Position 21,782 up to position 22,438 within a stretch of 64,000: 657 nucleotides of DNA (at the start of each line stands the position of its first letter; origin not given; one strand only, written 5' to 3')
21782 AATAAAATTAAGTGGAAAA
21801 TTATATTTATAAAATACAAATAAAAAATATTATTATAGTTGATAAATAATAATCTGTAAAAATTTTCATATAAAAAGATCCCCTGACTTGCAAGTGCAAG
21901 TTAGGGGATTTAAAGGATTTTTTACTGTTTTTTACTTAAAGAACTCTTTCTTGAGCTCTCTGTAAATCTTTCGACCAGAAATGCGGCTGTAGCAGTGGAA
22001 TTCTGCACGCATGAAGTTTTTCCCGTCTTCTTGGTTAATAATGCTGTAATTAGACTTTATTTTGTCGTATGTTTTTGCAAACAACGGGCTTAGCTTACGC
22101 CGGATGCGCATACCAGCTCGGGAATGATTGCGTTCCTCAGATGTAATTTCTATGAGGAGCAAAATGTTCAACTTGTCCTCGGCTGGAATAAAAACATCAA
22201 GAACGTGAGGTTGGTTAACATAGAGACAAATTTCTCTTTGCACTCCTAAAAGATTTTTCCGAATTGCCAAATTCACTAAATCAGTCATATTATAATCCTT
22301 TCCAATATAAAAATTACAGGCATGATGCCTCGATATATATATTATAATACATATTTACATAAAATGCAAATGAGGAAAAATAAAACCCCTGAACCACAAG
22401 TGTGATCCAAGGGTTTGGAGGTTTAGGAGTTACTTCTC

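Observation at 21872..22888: Two G+C-richer paralogous single-gene cassettes with near-identical promoters, inserted after nifS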

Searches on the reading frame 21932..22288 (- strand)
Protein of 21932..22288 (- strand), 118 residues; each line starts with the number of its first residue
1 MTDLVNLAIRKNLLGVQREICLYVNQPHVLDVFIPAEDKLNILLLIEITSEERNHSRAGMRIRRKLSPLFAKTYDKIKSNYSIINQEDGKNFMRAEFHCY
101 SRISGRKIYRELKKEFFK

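Call 5: search_protein_families(library=pfam, proteins=[window:21932-22288:-], max_evalue=1)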
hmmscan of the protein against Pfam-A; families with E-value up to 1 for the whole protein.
window:21932-22288:- (118 aa): 1 family
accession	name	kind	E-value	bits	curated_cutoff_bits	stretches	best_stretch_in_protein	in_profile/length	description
PF15155.11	MRFAP1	-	0.031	15.3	27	1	47-80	30-62/119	MORF4 family-associated protein1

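Call 10: search_protein_families(library=ncbifam, proteins=[window:21932-22288:-], max_evalue=1)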
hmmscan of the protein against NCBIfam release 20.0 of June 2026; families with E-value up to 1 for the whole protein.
window:21932-22288:- (118 aa): 0 families

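Call 11: search_protein_families(library=phrogs, proteins=[window:21932-22288:-], max_evalue=1)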
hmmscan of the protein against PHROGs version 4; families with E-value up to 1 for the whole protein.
window:21932-22288:- (118 aa): 0 families

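Call 12: find_homologous_proteins(query=window:21932-22288:-, max_evalue=0.01)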
Query window:21932-22288:- (118 aa): 13 proteins with E <= 0.01 among 14 candidates.
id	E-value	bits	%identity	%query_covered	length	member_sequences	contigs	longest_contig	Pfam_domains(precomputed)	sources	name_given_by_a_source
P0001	3.8e-70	251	98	100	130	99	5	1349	-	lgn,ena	-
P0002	3.2e-65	235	92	100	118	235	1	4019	-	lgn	-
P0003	3.8e-64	232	90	99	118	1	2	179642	-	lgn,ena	-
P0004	3.6e-62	225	90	100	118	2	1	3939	-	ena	-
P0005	1.5e-61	223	88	100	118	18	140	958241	-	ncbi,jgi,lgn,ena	ncbi:MAG: hypothetical protein ACLRTR_06865 [Clostridia bacterium]|jgi:hypothetical protein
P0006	6.2e-61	221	88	100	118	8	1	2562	-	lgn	-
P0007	9.0e-55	201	100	81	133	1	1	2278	-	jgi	-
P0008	1.3e-51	191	88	86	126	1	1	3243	-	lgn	-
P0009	9.3e-43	163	75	100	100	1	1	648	-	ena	-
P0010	1.8e-35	139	92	64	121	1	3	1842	-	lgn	-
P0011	8.9e-32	127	84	68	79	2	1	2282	-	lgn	-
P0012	1.7e-29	120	100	51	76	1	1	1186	-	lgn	-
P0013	1.8e-22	97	86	49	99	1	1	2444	-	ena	-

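Call 17: find_encoding_contigs(protein=P0005, flank=6000, max_places=6)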
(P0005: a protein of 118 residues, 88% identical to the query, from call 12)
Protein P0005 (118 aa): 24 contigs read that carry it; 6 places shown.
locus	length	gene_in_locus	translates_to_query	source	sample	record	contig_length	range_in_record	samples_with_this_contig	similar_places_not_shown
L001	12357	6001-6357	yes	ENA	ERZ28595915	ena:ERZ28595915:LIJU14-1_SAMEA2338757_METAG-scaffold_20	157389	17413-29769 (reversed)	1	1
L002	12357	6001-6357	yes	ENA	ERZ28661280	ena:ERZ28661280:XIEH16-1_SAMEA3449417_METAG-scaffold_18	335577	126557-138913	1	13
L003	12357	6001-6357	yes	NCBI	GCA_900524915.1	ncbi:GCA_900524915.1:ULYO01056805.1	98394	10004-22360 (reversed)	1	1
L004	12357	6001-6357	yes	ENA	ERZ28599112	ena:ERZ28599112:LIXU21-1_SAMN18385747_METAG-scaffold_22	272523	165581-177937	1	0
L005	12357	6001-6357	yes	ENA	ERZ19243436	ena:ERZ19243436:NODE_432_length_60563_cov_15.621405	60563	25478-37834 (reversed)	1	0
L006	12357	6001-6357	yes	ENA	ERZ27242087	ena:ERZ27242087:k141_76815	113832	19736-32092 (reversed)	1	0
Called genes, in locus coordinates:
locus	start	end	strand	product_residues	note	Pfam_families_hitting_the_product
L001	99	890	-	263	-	PF22435:MRM3-like_sub_bind, PF08032:SpoU_sub_bind (weak), PF00588:SpoU_methylase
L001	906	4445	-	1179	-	PF22590:Cas3-like_C_2 (faint), PF17757:UvrB_inter, PF02559:CarD_TRCF_RID, PF00176:SNF2-rel_dom (weak), PF00270:DEAD, PF04851:ResIII, PF00271:Helicase_C, PF03461:TRCF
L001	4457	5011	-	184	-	PF01612:DNA_pol_A_exo1, PF00929:RNase_T, PF13482:RNase_H_2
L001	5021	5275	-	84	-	PF12637:TSCPD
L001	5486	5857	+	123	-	-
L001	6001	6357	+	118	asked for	-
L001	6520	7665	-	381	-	PF00266:Aminotran_5, PF01212:Beta_elim_lyase, PF01041:DegT_DnrJ_EryC1 (weak)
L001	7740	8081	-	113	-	-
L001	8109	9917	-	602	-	PF06480:FtsH_ext, PF00004:AAA, PF07728:AAA_5 (weak), PF17862:AAA_lid_3, PF01434:Peptidase_M41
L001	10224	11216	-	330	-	PF01171:ATP_bind_3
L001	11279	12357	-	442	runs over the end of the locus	PF00772:DnaB, PF03796:DnaB_C, PF13481:AAA_25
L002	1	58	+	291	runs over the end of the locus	PF12784:PDDEXK_2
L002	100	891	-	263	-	PF22435:MRM3-like_sub_bind, PF08032:SpoU_sub_bind (weak), PF00588:SpoU_methylase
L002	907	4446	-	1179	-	PF22590:Cas3-like_C_2 (faint), PF17757:UvrB_inter, PF02559:CarD_TRCF_RID, PF00176:SNF2-rel_dom (weak), PF00270:DEAD, PF04851:ResIII, PF00271:Helicase_C, PF03461:TRCF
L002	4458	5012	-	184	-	PF01612:DNA_pol_A_exo1, PF00929:RNase_T, PF13482:RNase_H_2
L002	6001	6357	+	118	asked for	-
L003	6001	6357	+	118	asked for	-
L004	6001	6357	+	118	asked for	-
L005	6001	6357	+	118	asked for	-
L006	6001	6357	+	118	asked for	-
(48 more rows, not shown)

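Call 24: predict_structure(alignment_id=A2)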
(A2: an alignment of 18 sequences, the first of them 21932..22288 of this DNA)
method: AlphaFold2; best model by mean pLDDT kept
length: 118 residues; sequences in the alignment: 18
mean_pLDDT: 75.8   pTM: 0.71
mean pLDDT of the five models: 75.8, 74.8, 73.8, 70.2, 67.7
residues with pLDDT >= 90: 0; 70-90: 83; 50-70: 35; < 50: 0
segments of 3 or more residues with pLDDT < 50: none
pLDDT, mean of each block of 10 residues (from residue 1): 81 81 79 61 86 71 74 62 66 84 83 86
secondary structure, 60 per line:
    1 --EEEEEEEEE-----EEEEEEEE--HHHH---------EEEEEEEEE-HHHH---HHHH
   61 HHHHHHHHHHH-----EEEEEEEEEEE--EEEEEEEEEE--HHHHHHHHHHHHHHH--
elements in order: E3-11 E17-24 H27-30 E40-48 H50-53 H57-71 E77-87 E90-99 H102-116

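Call 26: search_protein_representatives(alignment_id=A2)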
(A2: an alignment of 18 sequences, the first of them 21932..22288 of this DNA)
Query: 18 sequences, 123 profile positions. Proteins with E-value up to 0.001 (for the whole library): 20; up to 1e-10: 14; up to 1e-30: 3. The best 20 are listed.
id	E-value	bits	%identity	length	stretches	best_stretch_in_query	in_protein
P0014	1.1e-60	219.4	-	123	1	1-123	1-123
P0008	5.1e-52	191.5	-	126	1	1-120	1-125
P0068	4.2e-32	127.2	-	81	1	1-80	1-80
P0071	3.6e-24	101.5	-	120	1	9-123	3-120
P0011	1.4e-22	96.4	-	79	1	8-78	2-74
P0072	6.8e-21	91.0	-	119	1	8-120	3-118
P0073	1.0e-20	90.4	-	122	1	2-122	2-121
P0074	1.3e-18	83.6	-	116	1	14-120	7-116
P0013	6.3e-17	78.2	-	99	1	8-70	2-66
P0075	1.5e-14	70.4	-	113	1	18-120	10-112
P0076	6.4e-14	68.4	-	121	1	6-120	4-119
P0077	4.9e-13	65.6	-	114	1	19-121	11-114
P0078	1.4e-12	64.1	-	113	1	13-120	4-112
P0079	3.1e-11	59.8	-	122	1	4-120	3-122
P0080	2.2e-10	57.0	-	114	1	9-80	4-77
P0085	2.1e-07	47.4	-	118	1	9-120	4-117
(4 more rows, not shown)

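Call 28: fold_search(model_id=the predicted structure, library=pdb)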
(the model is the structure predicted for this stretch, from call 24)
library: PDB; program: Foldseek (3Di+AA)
matches with E <= 10: 1184; with E <= 0.001: 0
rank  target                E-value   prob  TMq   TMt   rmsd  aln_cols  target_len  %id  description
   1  7aap_A                6.0e-02  0.33  0.29  0.07   7.3       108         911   12  Nsp7-Nsp8-Nsp12 SARS-CoV2 RNA-dependent RNA polymerase in complex with template:primer dsRNA and favipiravir-RTP (released 2020-09-23)
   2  2p9s_D                6.4e-02  0.82  0.41  0.21   6.3       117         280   10  Structure of bovine Arp2/3 complex co-crystallized with ATP/Mg2+ (released 2007-05-29)
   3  2p9k_D                6.8e-02  0.84  0.42  0.22   6.1       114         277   10  Crystal structure of bovine Arp2/3 complex co-crystallized with ATP and crosslinked with glutaraldehyde (released 2007-05-29)
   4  6wi5_A                7.2e-02  0.96  0.42  0.52   4.2        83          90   14  De novo designed protein Foldit4 (released 2020-04-22)
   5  2op5_A                7.7e-02  0.87  0.39  0.41   5.2        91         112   18  CRYSTAL STRUCTURE OF A DIMERIC FERREDOXIN-LIKE PROTEIN (JCVI_PEP_1096672785533) FROM UNCULTURED MARINE ORGANISM AT 2.2 (released 2007-02-06)
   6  2op5_B                7.7e-02  0.85  0.40  0.43   4.3        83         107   20  CRYSTAL STRUCTURE OF A DIMERIC FERREDOXIN-LIKE PROTEIN (JCVI_PEP_1096672785533) FROM UNCULTURED MARINE ORGANISM AT 2.2 (released 2007-02-06)
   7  1tyq_D                7.7e-02  0.75  0.41  0.21   6.5       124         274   11  Crystal structure of Arp2/3 complex with bound ATP and calcium (released 2004-11-09)
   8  2p9p_D                7.7e-02  0.69  0.37  0.20   6.4       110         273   10  Crystal Structure of bovine Arp2/3 complex co-crystallized with ADP (released 2007-05-29)
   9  8e9b_D                8.2e-02  0.75  0.39  0.18   5.8       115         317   11  Cryo-EM structure of S. pombe Arp2/3 complex in the branch junction (released 2023-02-01)
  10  6dgd_B                9.2e-02  0.98  0.47  0.09   3.0        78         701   14  PriA helicase bound to dsDNA of a DNA replication fork (released 2018-09-05)
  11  8tah_D                9.8e-02  0.72  0.40  0.20   6.4       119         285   10  Cryo-EM structure of Cortactin-bound to Arp2/3 complex (released 2023-09-27)
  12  6rxu_Co               9.8e-02  0.41  0.29  0.33   9.1       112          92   14  Cryo-EM structure of the 90S pre-ribosome (Kre33-Noc4) from Chaetomium thermophilum, state B1 (released 2019-08-14)
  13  7uob_A                9.8e-02  0.23  0.28  0.06   7.4       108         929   11  SARS-CoV-2 replication-transcription complex bound to GTP, in a pre-catalytic state (released 2022-11-30)
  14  2p9i_D                1.0e-01  0.75  0.41  0.21   6.4       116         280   10  Crystal Structure of bovine Arp2/3 Complex co-crystallized with ADP and crosslinked with gluteraldehyde (released 2007-05-29)
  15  1zmv_B                1.1e-01  0.41  0.29  0.15   6.7        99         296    9  Catalytic and ubiqutin-associated domains of MARK2/PAR-1: K82R mutant (released 2006-02-14)
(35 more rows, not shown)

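Call 33: find_related_loci(query=A4, collection=genome_contigs, flank=8000)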
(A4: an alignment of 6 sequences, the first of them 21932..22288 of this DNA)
Query A4 (118 aa) in genome_contigs; peptide patterns used: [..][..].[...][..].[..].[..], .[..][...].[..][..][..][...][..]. (x = any residue, [..] = any of these).
59 stretches matched a pattern; 2 encode a relative of the query (tblastn E <= 1e-3); 2 distinct loci.
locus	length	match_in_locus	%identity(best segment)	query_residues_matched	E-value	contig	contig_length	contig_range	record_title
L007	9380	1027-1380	84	1-118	4e-67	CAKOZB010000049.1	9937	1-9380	MAG: uncultured Clostridia bacterium isolate REFINED_METABAT215_TOP10_CONTIGS_1500_ASSEMBLY_K77_MERGED__Hadza_MoBio_hadz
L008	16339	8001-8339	45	6-118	6e-33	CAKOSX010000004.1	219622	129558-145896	MAG: uncultured Clostridia bacterium isolate REFINED_METABAT215_TOP10_CONTIGS_1500_ASSEMBLY_K77_MERGED__Hadza_PheChl_Fib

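Call 39: find_homologous_proteins(query=A3, max_evalue=0.001)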
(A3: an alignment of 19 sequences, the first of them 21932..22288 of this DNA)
Query A3 (19 sequences) (118 aa, profile of the alignment): 86 proteins with E <= 0.001 among 564 candidates.
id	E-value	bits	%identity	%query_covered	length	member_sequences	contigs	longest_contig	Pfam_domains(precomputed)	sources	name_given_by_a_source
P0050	2.1e-38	148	26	95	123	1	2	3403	-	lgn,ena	-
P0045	3.9e-38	148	27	86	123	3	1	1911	-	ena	-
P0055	4.3e-38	147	26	95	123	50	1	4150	-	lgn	-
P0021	5.5e-38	147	27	86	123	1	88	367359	-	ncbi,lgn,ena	-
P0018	5.5e-38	147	27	86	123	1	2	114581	-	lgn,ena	-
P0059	5.8e-38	147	27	95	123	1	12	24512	-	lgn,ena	-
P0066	7.5e-38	147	25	97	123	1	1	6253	-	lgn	-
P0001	8.1e-38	147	98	100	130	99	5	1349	-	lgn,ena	-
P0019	1.1e-37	146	27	86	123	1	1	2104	-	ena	-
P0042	1.1e-37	146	27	86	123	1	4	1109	-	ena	-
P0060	1.2e-37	146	26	95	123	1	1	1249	-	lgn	-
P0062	1.3e-37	146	27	95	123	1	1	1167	-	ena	-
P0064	1.4e-37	146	24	99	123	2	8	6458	-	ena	-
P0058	1.5e-37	146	25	95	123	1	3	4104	-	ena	-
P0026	1.8e-37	145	25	95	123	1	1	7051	-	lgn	-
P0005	2.4e-37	145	88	100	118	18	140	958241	-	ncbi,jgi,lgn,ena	ncbi:MAG: hypothetical protein ACLRTR_06865 [Clostridia bacterium]|jgi:hypothetical protein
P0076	4.9e-31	125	26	79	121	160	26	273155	-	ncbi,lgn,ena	-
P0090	8.2e-28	114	22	95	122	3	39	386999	-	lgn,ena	-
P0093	5.9e-27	112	23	77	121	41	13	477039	-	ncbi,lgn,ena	-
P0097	1.4e-21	94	24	95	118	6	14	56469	-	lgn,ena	-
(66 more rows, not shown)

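Call 40: find_encoding_contigs(protein=P0076, flank=5000, max_places=3)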
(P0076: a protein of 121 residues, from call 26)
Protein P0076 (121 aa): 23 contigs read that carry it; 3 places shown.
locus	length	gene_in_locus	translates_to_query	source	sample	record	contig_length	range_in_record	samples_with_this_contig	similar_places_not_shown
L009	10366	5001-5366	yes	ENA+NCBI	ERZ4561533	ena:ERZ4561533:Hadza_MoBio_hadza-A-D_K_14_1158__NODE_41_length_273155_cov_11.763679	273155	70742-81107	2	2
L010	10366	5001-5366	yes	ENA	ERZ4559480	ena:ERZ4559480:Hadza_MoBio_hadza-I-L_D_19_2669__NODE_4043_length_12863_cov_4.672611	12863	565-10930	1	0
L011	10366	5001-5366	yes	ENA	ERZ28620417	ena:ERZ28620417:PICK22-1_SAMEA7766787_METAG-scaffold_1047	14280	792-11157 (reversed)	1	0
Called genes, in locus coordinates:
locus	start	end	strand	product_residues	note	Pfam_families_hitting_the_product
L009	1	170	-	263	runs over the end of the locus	PF22435:MRM3-like_sub_bind, PF08032:SpoU_sub_bind (weak), PF00588:SpoU_methylase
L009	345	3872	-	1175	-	PF22590:Cas3-like_C_2 (faint), PF17757:UvrB_inter, PF02559:CarD_TRCF_RID, PF00176:SNF2-rel_dom (weak), PF00270:DEAD, PF04851:ResIII, PF00271:Helicase_C, PF03461:TRCF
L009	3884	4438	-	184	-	PF01612:DNA_pol_A_exo1 (weak), PF00929:RNase_T, PF13482:RNase_H_2 (weak)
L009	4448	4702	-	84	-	PF12637:TSCPD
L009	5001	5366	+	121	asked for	-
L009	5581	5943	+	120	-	-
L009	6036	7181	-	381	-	PF00266:Aminotran_5, PF01212:Beta_elim_lyase (weak), PF01041:DegT_DnrJ_EryC1 (faint)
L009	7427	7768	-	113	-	-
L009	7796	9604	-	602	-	PF06480:FtsH_ext, PF00004:AAA, PF07728:AAA_5 (weak), PF17862:AAA_lid_3, PF01434:Peptidase_M41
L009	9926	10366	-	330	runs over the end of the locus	PF01171:ATP_bind_3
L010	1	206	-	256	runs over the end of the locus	?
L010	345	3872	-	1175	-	PF22590:Cas3-like_C_2 (faint), PF17757:UvrB_inter, PF02559:CarD_TRCF_RID, PF00176:SNF2-rel_dom (weak), PF00270:DEAD, PF04851:ResIII, PF00271:Helicase_C, PF03461:TRCF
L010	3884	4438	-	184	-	PF01612:DNA_pol_A_exo1, PF00929:RNase_T, PF13482:RNase_H_2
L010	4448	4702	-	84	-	PF12637:TSCPD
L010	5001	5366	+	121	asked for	-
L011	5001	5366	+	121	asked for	-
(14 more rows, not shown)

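Call 41: find_encoding_contigs(protein=P0097, flank=5000, max_places=3)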
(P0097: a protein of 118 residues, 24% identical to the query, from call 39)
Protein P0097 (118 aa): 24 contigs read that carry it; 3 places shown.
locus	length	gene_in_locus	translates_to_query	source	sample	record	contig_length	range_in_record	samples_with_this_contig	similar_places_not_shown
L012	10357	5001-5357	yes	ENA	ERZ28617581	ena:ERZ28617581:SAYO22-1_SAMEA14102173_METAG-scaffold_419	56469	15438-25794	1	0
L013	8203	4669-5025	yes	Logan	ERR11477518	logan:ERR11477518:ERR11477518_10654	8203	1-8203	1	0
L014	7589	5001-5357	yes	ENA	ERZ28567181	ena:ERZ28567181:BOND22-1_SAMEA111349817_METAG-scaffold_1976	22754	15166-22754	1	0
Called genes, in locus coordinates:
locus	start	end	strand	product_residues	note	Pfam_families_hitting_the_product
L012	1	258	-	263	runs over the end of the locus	PF22435:MRM3-like_sub_bind, PF08032:SpoU_sub_bind (weak), PF00588:SpoU_methylase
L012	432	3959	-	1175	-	PF22590:Cas3-like_C_2 (faint), PF17757:UvrB_inter, PF02559:CarD_TRCF_RID, PF00176:SNF2-rel_dom (weak), PF00270:DEAD, PF04851:ResIII, PF00271:Helicase_C, PF03461:TRCF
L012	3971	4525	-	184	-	PF01612:DNA_pol_A_exo1, PF00929:RNase_T, PF13482:RNase_H_2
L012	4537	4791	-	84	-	PF12637:TSCPD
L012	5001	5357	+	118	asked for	-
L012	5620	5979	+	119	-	-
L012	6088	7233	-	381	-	PF00266:Aminotran_5, PF01212:Beta_elim_lyase (weak), PF01041:DegT_DnrJ_EryC1 (faint)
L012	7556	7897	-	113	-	-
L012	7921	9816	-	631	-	PF06480:FtsH_ext, PF00004:AAA, PF07728:AAA_5 (weak), PF17862:AAA_lid_3, PF01434:Peptidase_M41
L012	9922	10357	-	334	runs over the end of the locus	PF01171:ATP_bind_3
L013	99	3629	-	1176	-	PF22590:Cas3-like_C_2 (faint), PF17757:UvrB_inter, PF02559:CarD_TRCF_RID, PF00176:SNF2-rel_dom (weak), PF00270:DEAD, PF04851:ResIII, PF00271:Helicase_C, PF03461:TRCF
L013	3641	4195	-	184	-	PF01612:DNA_pol_A_exo1, PF00929:RNase_T, PF13482:RNase_H_2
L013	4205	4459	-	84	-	PF12637:TSCPD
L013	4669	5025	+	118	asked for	-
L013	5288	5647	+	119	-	-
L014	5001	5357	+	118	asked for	-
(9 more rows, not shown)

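Call 43: find_encoding_contigs(protein=P0077, flank=6000, max_places=3)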
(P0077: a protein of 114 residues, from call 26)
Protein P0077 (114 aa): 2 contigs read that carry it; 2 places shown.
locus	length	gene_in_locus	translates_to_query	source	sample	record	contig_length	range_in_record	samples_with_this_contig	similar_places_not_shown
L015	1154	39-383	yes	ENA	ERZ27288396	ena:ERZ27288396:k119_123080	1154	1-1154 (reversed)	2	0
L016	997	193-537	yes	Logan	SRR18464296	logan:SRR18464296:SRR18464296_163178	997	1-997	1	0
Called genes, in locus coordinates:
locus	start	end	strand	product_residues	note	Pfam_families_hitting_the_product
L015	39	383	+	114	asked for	-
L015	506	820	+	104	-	-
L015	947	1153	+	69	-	?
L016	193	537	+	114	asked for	-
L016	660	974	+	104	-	-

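Call 44: find_encoding_contigs(protein=P0085, flank=6000, max_places=3)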
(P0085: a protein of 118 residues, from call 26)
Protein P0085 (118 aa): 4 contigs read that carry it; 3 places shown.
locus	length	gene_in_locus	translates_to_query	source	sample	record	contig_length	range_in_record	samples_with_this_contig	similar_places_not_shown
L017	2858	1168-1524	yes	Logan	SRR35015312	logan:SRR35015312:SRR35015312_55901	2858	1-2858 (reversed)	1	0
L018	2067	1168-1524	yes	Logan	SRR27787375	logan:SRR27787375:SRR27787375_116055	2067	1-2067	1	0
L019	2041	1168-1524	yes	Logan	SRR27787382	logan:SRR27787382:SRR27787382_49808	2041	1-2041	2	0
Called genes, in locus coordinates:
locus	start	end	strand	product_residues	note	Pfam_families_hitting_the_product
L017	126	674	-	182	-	PF01612:DNA_pol_A_exo1, PF00929:RNase_T, PF13482:RNase_H_2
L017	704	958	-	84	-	PF12637:TSCPD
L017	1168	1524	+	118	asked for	-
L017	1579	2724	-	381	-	PF00266:Aminotran_5, PF01212:Beta_elim_lyase, PF01041:DegT_DnrJ_EryC1 (weak)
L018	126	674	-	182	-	PF01612:DNA_pol_A_exo1, PF00929:RNase_T, PF13482:RNase_H_2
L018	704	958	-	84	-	PF12637:TSCPD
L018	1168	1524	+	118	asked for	-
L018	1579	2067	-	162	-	?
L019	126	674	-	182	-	PF01612:DNA_pol_A_exo1, PF00929:RNase_T, PF13482:RNase_H_2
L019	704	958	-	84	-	PF12637:TSCPD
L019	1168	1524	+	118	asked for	-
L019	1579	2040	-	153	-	?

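Call 60: find_encoding_contigs(protein=P0078, flank=8000, max_places=3)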
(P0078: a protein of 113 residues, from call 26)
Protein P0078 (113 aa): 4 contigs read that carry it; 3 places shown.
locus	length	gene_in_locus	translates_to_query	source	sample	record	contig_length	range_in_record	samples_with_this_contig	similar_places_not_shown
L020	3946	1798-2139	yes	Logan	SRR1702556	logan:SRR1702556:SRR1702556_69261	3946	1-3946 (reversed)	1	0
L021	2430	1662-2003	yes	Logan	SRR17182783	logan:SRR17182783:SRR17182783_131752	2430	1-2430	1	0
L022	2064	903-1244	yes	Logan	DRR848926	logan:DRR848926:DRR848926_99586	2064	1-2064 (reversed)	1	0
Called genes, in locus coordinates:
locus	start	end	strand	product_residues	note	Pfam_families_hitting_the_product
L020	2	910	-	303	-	?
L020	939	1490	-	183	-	PF01612:DNA_pol_A_exo1 (weak), PF00929:RNase_T, PF13482:RNase_H_2 (weak)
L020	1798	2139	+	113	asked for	-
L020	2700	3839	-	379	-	PF00266:Aminotran_5, PF01212:Beta_elim_lyase, PF01041:DegT_DnrJ_EryC1 (weak)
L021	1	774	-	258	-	?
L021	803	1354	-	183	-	PF01612:DNA_pol_A_exo1 (weak), PF00929:RNase_T, PF13482:RNase_H_2 (weak)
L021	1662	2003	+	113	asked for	-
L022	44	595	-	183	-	PF01612:DNA_pol_A_exo1 (weak), PF00929:RNase_T, PF13482:RNase_H_2 (weak)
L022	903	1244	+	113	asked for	-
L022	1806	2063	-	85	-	?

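Call 62: find_encoding_contigs(protein=P0075, flank=8000, max_places=3)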
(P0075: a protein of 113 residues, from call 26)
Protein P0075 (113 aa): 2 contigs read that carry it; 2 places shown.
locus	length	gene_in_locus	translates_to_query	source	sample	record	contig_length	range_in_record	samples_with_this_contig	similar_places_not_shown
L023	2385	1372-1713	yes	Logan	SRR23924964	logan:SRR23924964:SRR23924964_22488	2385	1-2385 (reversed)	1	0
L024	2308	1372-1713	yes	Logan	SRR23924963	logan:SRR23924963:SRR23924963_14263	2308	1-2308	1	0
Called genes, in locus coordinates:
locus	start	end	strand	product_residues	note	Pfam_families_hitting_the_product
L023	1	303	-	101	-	?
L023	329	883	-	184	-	PF01612:DNA_pol_A_exo1 (weak), PF00929:RNase_T, PF13482:RNase_H_2 (weak)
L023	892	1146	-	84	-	PF12637:TSCPD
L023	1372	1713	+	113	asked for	-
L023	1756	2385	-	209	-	?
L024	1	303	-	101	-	?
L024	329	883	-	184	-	PF01612:DNA_pol_A_exo1 (weak), PF00929:RNase_T, PF13482:RNase_H_2 (weak)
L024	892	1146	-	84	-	PF12637:TSCPD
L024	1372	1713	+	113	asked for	-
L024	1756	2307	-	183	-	?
